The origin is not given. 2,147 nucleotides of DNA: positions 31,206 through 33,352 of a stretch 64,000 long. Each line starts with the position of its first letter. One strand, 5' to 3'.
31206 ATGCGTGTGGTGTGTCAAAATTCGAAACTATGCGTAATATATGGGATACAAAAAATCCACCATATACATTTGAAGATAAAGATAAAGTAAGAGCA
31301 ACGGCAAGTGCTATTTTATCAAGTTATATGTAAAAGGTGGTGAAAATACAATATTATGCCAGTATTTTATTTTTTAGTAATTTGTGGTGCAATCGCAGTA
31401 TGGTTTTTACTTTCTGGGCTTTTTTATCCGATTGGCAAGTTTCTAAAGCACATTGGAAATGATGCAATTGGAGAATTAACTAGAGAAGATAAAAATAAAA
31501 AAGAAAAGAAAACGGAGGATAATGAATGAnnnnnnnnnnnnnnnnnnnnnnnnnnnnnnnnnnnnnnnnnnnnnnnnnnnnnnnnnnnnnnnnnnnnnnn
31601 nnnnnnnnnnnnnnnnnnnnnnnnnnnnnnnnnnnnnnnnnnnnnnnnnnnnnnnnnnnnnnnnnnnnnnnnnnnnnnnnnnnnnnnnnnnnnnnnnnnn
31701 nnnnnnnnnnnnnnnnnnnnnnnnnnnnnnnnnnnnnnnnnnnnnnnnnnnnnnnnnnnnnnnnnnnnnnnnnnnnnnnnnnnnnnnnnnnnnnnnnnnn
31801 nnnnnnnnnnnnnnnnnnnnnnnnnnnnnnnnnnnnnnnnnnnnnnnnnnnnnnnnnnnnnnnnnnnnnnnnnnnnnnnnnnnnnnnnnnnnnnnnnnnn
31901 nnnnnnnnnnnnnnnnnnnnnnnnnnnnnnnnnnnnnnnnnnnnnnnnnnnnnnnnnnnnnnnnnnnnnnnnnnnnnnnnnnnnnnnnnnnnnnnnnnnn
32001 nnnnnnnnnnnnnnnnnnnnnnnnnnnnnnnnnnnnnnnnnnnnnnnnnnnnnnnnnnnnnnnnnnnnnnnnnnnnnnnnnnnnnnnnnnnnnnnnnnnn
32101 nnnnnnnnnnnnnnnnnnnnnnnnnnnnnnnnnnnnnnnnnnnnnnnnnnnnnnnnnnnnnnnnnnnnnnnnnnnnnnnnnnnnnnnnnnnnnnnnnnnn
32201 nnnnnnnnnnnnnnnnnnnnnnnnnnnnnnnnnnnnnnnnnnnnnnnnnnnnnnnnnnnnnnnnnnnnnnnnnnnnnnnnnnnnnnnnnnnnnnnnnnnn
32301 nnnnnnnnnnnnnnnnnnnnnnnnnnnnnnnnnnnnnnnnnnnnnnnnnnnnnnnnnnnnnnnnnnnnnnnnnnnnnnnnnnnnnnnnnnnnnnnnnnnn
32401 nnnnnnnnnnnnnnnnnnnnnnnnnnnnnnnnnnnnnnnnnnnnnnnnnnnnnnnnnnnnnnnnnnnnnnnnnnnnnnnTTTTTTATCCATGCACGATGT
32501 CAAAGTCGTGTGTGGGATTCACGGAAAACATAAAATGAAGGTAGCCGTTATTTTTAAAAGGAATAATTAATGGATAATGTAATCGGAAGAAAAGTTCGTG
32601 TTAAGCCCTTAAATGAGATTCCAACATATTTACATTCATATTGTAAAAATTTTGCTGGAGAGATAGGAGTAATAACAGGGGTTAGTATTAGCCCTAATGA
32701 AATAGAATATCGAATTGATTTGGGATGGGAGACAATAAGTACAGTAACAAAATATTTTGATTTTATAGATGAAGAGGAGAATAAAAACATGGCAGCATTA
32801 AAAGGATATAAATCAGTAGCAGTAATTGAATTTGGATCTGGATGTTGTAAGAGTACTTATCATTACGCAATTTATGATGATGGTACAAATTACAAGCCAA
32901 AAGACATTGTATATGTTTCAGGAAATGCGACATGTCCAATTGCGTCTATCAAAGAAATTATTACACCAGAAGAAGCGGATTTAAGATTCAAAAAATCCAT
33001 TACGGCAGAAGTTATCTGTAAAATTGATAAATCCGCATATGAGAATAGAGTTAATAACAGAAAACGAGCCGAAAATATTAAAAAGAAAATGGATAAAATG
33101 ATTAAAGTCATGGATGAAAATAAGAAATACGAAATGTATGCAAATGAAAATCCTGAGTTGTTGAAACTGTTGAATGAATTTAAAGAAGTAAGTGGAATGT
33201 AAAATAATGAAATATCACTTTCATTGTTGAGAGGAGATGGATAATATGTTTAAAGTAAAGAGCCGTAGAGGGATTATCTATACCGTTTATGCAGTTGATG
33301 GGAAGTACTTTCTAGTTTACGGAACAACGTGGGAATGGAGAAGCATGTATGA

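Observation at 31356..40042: Membrane-stress gene set carried by a phage: small TM protein + SPFH/prohibitin-like, LemA + TM partner, and a YpsA-type SLOG protein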

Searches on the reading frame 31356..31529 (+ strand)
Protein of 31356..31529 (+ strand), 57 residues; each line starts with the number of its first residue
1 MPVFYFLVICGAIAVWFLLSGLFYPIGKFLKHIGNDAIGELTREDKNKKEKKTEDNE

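Call 3: search_protein_families(library=pfam, proteins=[window:31356-31529:+], max_evalue=0.01)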
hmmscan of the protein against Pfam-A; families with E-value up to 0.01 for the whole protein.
window:31356-31529:+ (57 aa): 0 families

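Call 4: search_protein_families(library=phrogs, proteins=[window:31356-31529:+], max_evalue=0.01)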
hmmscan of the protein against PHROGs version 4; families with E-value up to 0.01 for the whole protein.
window:31356-31529:+ (57 aa): 0 families

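Call 23: search_protein_families(library=padloc, proteins=[window:31356-31529:+], max_evalue=0.01)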
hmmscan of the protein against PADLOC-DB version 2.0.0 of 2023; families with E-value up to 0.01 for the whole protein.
window:31356-31529:+ (57 aa): 0 families

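Call 24: search_protein_families(library=ncbifam, proteins=[window:31356-31529:+], max_evalue=0.01)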
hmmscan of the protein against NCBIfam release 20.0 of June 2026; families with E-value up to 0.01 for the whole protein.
window:31356-31529:+ (57 aa): 0 families

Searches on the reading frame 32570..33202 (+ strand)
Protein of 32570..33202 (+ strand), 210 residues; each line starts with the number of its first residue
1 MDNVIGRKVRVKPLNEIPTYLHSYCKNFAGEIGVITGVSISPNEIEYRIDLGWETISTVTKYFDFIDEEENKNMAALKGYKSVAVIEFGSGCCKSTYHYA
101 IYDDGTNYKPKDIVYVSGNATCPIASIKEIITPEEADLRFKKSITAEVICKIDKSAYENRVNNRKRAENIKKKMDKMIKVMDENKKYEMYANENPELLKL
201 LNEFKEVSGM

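Call 3: search_protein_families(library=pfam, proteins=[window:32570-33202:+], max_evalue=0.01)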
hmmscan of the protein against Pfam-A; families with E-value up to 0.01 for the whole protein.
window:32570-33202:+ (210 aa): 0 families

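Call 4: search_protein_families(library=phrogs, proteins=[window:32570-33202:+], max_evalue=0.01)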
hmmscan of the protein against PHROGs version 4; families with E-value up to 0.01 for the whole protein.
window:32570-33202:+ (210 aa): 1 family
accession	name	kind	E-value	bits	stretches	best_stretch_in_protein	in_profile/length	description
phrog_3489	-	unknown function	5.3e-22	79.1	1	86-206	8-124/125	-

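Call 23: search_protein_families(library=padloc, proteins=[window:32570-33202:+], max_evalue=0.01)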
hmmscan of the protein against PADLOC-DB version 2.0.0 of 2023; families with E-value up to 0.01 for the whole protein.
window:32570-33202:+ (210 aa): 0 families

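Call 24: search_protein_families(library=ncbifam, proteins=[window:32570-33202:+], max_evalue=0.01)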
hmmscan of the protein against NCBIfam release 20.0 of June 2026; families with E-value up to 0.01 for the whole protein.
window:32570-33202:+ (210 aa): 0 families
